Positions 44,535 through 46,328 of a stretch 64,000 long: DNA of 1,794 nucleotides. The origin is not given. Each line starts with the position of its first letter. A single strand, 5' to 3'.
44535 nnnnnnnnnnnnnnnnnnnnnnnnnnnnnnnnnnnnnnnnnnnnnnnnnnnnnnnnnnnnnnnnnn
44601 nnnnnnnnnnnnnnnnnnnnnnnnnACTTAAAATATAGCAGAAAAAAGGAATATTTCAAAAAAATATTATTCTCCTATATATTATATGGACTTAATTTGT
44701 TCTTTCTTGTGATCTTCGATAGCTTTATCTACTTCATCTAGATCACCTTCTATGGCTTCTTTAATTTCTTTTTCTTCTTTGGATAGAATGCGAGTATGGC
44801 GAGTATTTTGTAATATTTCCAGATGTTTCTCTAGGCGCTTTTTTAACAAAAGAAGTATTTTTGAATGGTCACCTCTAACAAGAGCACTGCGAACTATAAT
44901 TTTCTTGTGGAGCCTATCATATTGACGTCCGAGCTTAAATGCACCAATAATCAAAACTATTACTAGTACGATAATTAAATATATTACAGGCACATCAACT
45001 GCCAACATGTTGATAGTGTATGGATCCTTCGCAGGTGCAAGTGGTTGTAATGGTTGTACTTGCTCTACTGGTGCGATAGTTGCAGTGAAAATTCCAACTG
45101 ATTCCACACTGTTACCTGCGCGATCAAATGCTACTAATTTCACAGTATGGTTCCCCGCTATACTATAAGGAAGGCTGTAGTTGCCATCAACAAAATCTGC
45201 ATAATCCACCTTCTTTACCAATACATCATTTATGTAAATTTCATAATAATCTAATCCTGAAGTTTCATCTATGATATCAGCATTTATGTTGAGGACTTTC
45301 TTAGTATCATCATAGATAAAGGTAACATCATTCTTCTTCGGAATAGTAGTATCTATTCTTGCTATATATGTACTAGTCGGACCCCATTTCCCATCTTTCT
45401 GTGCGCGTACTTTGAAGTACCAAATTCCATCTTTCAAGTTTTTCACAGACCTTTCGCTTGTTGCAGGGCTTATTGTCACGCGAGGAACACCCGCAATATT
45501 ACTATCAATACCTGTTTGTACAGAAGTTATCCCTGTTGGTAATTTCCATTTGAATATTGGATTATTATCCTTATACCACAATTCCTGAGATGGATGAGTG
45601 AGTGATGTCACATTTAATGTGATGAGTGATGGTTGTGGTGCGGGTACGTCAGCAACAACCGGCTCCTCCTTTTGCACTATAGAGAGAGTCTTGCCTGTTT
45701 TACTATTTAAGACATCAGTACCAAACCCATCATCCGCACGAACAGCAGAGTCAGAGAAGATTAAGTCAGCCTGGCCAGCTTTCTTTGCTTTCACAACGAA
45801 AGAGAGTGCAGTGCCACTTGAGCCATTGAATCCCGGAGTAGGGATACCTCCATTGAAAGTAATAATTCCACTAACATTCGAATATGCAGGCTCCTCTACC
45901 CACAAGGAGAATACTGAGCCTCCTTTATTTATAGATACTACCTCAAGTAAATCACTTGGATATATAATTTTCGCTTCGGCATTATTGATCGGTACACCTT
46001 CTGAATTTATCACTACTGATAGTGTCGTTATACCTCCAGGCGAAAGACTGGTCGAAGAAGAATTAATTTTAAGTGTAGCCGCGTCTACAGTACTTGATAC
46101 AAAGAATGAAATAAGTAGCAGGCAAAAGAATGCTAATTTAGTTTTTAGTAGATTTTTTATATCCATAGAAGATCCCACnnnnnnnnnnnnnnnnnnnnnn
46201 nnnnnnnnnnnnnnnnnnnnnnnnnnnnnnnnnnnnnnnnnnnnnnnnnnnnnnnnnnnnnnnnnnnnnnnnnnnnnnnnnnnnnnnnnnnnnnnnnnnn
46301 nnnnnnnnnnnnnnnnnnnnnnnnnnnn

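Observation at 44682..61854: Candidate cohesin-dockerin surface-anchoring system: a giant 5,016-aa dockerin-tipped fibre plus two co-directional membrane-anchored cohesin-like proteins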

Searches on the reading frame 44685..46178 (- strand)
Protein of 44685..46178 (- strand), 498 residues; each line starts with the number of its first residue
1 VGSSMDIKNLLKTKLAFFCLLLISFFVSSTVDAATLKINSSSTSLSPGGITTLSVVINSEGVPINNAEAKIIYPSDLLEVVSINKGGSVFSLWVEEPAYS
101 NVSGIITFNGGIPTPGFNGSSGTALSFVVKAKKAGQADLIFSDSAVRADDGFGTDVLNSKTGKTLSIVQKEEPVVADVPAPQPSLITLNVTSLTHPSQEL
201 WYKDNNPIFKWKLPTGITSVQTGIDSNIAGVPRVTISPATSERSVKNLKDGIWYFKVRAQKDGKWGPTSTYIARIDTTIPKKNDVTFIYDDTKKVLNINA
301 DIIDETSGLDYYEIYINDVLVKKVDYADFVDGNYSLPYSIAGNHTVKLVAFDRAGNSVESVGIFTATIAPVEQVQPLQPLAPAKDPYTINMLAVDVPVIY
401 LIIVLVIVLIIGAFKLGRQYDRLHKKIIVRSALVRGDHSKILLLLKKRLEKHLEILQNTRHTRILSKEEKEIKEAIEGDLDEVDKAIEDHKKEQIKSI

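Call 6: search_protein_families(library=pfam, proteins=[window:44685-46178:-], max_evalue=0.1)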
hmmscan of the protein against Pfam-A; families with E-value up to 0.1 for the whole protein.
window:44685-46178:- (498 aa): 3 families
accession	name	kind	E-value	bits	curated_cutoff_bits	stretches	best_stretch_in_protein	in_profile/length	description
PF19077.6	Big_13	-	0.076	13.9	27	0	340-361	73-94/102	Bacterial Ig-like domain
PF00963.24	Cohesin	-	0.08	13.6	24.1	1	35-149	2-122/139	Cohesin domain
PF08999.15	SP_C-Propep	-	0.081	13.2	25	0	398-434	41-77/96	Surfactant protein C, N terminal propeptide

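Call 7: search_protein_families(library=ncbifam, proteins=[window:44685-46178:-], max_evalue=0.1)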
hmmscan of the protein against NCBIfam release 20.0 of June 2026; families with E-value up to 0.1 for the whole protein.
window:44685-46178:- (498 aa): 3 families
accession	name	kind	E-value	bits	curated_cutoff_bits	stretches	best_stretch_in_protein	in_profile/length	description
NF047446.1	barrel_OmpL47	domain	0.0014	19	40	1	291-357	3-58/68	OmpL47-type beta-barrel domain-containing protein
TIGR00760.1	araD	equivalog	0.011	15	389.1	1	277-362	14-97/228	L-ribulose-5-phosphate 4-epimerase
NF005302.0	PRK06833.1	equivalog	0.037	13.5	264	0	306-371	44-107/214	L-fuculose-phosphate aldolase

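Call 10: find_homologous_proteins(query=window:44685-46178:-)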
Query window:44685-46178:- (498 aa): 313 proteins with E <= 0.001 among 8000 candidates; the best 120 are listed.
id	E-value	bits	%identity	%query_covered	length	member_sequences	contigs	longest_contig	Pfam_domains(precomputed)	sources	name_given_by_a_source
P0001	0.0e+0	1080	100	99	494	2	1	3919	-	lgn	-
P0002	6.2e-212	723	65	98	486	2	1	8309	-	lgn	-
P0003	8.2e-209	712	65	98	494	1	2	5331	-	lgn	-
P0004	1.7e-207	708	64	98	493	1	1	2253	-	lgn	-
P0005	1.1e-203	695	64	98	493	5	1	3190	-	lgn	-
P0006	2.8e-203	694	66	98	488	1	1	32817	-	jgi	jgi:hypothetical protein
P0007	5.3e-202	690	65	95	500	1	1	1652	-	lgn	-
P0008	6.3e-202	690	65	97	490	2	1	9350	-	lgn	-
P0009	1.0e-199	682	63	97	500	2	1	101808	-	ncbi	ncbi:MAG: hypothetical protein RL094_736 [Candidatus Parcubacteria bacterium]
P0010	4.7e-199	680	63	98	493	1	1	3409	-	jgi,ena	-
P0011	9.4e-198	676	63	98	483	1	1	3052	-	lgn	-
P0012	2.1e-197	675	61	98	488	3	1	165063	-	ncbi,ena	-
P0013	1.2e-196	672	62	98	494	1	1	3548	-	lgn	-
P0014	6.3e-196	670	66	93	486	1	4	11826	-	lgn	-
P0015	1.9e-195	668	62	96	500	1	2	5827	PF24893.1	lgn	-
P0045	4.0e-178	611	58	98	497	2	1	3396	PF00963.25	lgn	-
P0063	2.2e-159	549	54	93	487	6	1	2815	PF00963.25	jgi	jgi:hypothetical protein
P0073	4.8e-150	519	51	97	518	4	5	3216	PF00963.25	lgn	-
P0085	2.4e-140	487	41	97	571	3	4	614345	PF24893.1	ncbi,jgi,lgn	ncbi:MAG: cohesin domain-containing protein [Candidatus Paceibacterota bacterium]|jgi:hypothetical p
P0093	6.2e-135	469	49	77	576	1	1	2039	PF00963.25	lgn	-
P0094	1.2e-134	468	53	70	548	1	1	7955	PF00963.25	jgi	-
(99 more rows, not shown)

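Call 11: find_encoding_contigs(protein=P0009, flank=10000, max_places=2)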
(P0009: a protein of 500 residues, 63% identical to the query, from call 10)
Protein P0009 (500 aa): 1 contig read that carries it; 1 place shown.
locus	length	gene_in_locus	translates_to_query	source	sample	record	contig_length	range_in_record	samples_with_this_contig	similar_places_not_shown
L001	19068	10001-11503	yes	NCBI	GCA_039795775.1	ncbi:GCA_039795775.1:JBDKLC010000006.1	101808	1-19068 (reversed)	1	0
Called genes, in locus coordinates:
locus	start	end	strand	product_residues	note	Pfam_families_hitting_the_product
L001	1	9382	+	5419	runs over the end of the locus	-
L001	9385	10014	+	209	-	-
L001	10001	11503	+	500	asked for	-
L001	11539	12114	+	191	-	PF00561:Abhydrolase_1 (faint), PF06821:Ser_hydrolase, PF12697:Abhydrolase_6 (weak), PF10230:LIDHydrolase (faint)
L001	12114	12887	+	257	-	PF13489:Methyltransf_23, PF08003:Methyltransf_9, PF13847:Methyltransf_31, PF08241:Methyltransf_11, PF08242:Methyltransf_12, PF13649:Methyltransf_25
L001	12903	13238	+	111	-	PF01588:tRNA_bind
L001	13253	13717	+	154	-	PF00383:dCMP_cyt_deam_1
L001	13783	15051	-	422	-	-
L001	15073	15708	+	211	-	PF13483:Lactamase_B_3, PF23023:Anti-Pycsar_Apyc1 (faint), PF12706:Lactamase_B_2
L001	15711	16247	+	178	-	PF08818:DUF1801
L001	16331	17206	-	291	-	PF01261:AP_endonuc_2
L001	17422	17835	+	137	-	PF01451:LMWPc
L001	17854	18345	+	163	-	-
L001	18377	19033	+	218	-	PF04832:SOUL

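Call 12: find_encoding_contigs(protein=P0085, flank=10000, max_places=2)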
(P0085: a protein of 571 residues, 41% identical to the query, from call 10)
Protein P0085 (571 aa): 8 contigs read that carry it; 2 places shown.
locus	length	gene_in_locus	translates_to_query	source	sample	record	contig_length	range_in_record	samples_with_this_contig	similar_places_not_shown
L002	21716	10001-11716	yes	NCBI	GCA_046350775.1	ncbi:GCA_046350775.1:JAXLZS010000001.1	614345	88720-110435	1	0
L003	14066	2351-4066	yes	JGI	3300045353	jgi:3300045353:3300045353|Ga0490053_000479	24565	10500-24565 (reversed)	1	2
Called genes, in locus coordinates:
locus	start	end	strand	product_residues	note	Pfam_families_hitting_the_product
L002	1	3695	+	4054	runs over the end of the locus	-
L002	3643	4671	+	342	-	PF00041:fn3 (weak), PF25059:FN3_DSCAM-DSCAML_C (faint), PF00041:fn3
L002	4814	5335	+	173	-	PF00041:fn3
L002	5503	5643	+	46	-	-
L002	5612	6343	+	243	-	PF00041:fn3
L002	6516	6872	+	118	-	PF25059:FN3_DSCAM-DSCAML_C (faint), PF00041:fn3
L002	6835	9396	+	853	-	-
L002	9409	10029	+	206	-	-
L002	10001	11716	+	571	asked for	PF24893:DUF7743 (weak)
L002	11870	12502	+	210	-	PF09335:VTT_dom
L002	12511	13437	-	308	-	PF03734:YkuD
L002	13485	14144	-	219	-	PF03575:Peptidase_S51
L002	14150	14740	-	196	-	-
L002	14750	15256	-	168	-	PF00856:SET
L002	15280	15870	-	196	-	PF00561:Abhydrolase_1 (weak), PF12697:Abhydrolase_6 (faint), PF06821:Ser_hydrolase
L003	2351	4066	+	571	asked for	PF24893:DUF7743 (weak)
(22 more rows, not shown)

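Call 21: search_protein_families(library=pfam, alignment_id=A2, max_evalue=0.01)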
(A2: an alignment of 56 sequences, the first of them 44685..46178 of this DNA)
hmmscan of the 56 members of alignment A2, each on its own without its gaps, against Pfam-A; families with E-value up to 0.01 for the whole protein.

A. member 1, window:44685-46178:- (498 aa): 0 families

B. families by the number of members that match (of 56 scanned): 11 families
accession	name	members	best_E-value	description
PF24893.1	DUF7743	22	1.1e-08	Domain of unknown function (DUF7743)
PF00963.24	Cohesin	12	3.5e-06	Cohesin domain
PF19077.6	Big_13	9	1.6e-15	Bacterial Ig-like domain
PF24107.1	DUF7382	1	0.0018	Domain of unknown function (DUF7382)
PF21753.2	DACNK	1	0.0045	Probable sensor domain DACNK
PF17996.7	CE2_N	1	0.0057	Carbohydrate esterase 2 N-terminal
PF13567.11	DUF4131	1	0.0068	Domain of unknown function (DUF4131)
PF01833.30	TIG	1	0.0074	IPT/TIG domain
PF18962.6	Por_Secre_tail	1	0.0084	Secretion system C-terminal sorting domain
PF08884.16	Flagellin_D3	1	0.0094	Flagellin D3 domain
PF11589.14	DUF3244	1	0.0096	Domain of unknown function (DUF3244)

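Call 22: search_solved_structures(query=A2, max_evalue=1, show_alignments=1)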
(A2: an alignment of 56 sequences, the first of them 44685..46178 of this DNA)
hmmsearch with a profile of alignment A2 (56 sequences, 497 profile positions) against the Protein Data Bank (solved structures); distinct sequences matched with E-value up to 1: 3.
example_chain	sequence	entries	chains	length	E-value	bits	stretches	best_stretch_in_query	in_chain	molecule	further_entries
6k97_A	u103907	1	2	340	0.27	12.9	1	331-375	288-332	Fusion DH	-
2dfk_A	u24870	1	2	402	0.94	11.1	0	430-483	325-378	collybistin II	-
3lcn_C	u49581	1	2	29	0.96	11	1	439-466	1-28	mRNA transport factor GFD1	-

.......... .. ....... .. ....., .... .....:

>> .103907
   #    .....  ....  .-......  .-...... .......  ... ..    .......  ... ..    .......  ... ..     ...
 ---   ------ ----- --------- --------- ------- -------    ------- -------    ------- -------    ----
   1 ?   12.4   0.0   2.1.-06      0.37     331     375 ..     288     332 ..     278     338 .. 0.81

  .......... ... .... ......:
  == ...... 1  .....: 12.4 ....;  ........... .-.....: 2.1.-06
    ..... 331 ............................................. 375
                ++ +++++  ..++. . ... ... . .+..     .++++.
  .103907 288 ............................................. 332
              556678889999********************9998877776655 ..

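Call 30: predict_structure(alignment_id=A2)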
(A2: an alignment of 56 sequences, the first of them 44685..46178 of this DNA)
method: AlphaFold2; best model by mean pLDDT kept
length: 498 residues; sequences in the alignment: 56
mean_pLDDT: 86.0   pTM: 0.41
mean pLDDT of the five models: 86.0, 85.7, 85.7, 85.5, 83.6
residues with pLDDT >= 90: 304; 70-90: 124; 50-70: 31; < 50: 39
segments of 3 or more residues with pLDDT < 50: 1-3, 173-182, 371-395
pLDDT, mean of each block of 10 residues (from residue 1): 53 75 62 86 92 95 93 97 89 78 94 84 95 97 93 91 93 44 70 96 97 95 96 96 97 97 94 98 98 97 97 98 97 96 97 98 87 41 42 56 86 87 79 78 86 87 90 91 88 80
secondary structure, 60 per line:
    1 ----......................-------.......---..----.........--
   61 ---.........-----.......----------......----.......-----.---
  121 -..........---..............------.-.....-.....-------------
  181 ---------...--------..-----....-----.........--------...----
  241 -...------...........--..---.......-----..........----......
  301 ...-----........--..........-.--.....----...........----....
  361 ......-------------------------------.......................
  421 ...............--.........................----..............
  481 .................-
elements in order: H5-26 E34-40 E50-58 E64-72 E78-84 E95-100 E105-111 E122-131 E135-148 E157-161 E163-167 E190-192 E208-211 E217-225 E234-236 E242-244 E251-261 E269-275 E281-290 E295-303 E309-316 E319-325 E333-337 E342-352 E357-366 H398-435 H438-462 H467-497

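Call 33: fold_search(model_id=the predicted structure, library=pdb)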
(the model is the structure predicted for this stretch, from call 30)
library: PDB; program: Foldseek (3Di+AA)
matches with E <= 10: 1804; with E <= 0.001: 420
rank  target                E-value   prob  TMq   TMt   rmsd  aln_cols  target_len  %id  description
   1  2w1n                  3.3e-12  1.00  0.25  0.49  15.3       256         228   16  cohesin and fibronectin type-III double module construct from the Clostridium perfringens glycoside hydrolase GH84C (released 2009-02-03)
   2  3lso_A                5.5e-10  1.00  0.17  0.18  23.6       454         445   12  Crystal structure of Putative membrane anchored protein from Corynebacterium diphtheriae (released 2010-02-23)
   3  3l8q_D                1.2e-09  1.00  0.23  0.34  20.8       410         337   12  Structure analysis of the type II cohesin dyad from the adaptor ScaA scaffoldin of Acetivibrio cellulolyticus (released 2010-05-05)
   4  3l8q_C                2.0e-09  1.00  0.24  0.34  19.6       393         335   11  Structure analysis of the type II cohesin dyad from the adaptor ScaA scaffoldin of Acetivibrio cellulolyticus (released 2010-05-05)
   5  3l8q_A                2.1e-09  1.00  0.24  0.34  20.2       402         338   12  Structure analysis of the type II cohesin dyad from the adaptor ScaA scaffoldin of Acetivibrio cellulolyticus (released 2010-05-05)
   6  7c7u_B                2.9e-09  1.00  0.18  0.16  24.3       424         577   13  Biofilm associated protein - BSP domain (released 2021-05-12)
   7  5u8r_A                4.4e-09  1.00  0.24  0.16  28.9       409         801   10  Structure of the ectodomain of the human Type 1 insulin-like growth factor receptor (released 2018-02-28)
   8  7yq5_E                4.9e-09  1.00  0.25  0.17  28.8       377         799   14  human insulin receptor bound with A62 DNA aptamer and insulin (released 2022-11-09)
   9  6kge_A                7.1e-09  1.00  0.23  0.75   3.1       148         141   15  Crystal structure of CaDoc0917(R16D)-CaCohA2 complex at pH 5.5 (released 2020-07-08)
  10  9flw_A                7.9e-09  1.00  0.24  0.23  28.3       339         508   14  CryoEM structure of the fragment-6 (3571-4078) in the grappling hook protein A (GhpA) in the bacterium Aureispira sp.  (released 2024-10-16)
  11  5u8q_A                8.3e-09  1.00  0.26  0.17  29.7       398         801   12  Structure of the ectodomain of the human Type 1 insulin-like growth factor receptor in complex with IGF-I (released 2018-02-28)
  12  6kgf_C                9.2e-09  1.00  0.24  0.76   2.8       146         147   14  Crystal structure of CaDoc0917(R16D)-CaCohA2 complex at pH 8.2 (released 2020-07-08)
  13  6kgd_A                9.2e-09  1.00  0.23  0.72   3.4       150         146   16  Crystal structure of CaDoc0917(R49D)-CaCohA2 complex at pH 8.0 (released 2020-07-08)
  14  2jll                  1.0e-08  1.00  0.17  0.21  26.1       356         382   13  Crystal structure of NCAM2 IgIV-FN3II (released 2009-11-17)
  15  3l8q_B                1.1e-08  1.00  0.24  0.34  20.8       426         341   10  Structure analysis of the type II cohesin dyad from the adaptor ScaA scaffoldin of Acetivibrio cellulolyticus (released 2010-05-05)
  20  4dh2_A                2.0e-08  1.00  0.24  0.66   4.2       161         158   14  Crystal structure of Coh-OlpC(Cthe_0452)-Doc435(Cthe_0435) complex: A novel type I Cohesin-Dockerin complex from Clost (released 2012-11-28)
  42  4dh2_C                1.1e-07  1.00  0.25  0.72   3.7       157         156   13  Crystal structure of Coh-OlpC(Cthe_0452)-Doc435(Cthe_0435) complex: A novel type I Cohesin-Dockerin complex from Clost (released 2012-11-28)
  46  3ul4_A                1.2e-07  1.00  0.24  0.75   3.0       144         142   17  Crystal structure of Coh-OlpA(Cthe_3080)-Doc918(Cthe_0918) complex: A novel type I Cohesin-Dockerin complex from Clost (released 2012-11-28)
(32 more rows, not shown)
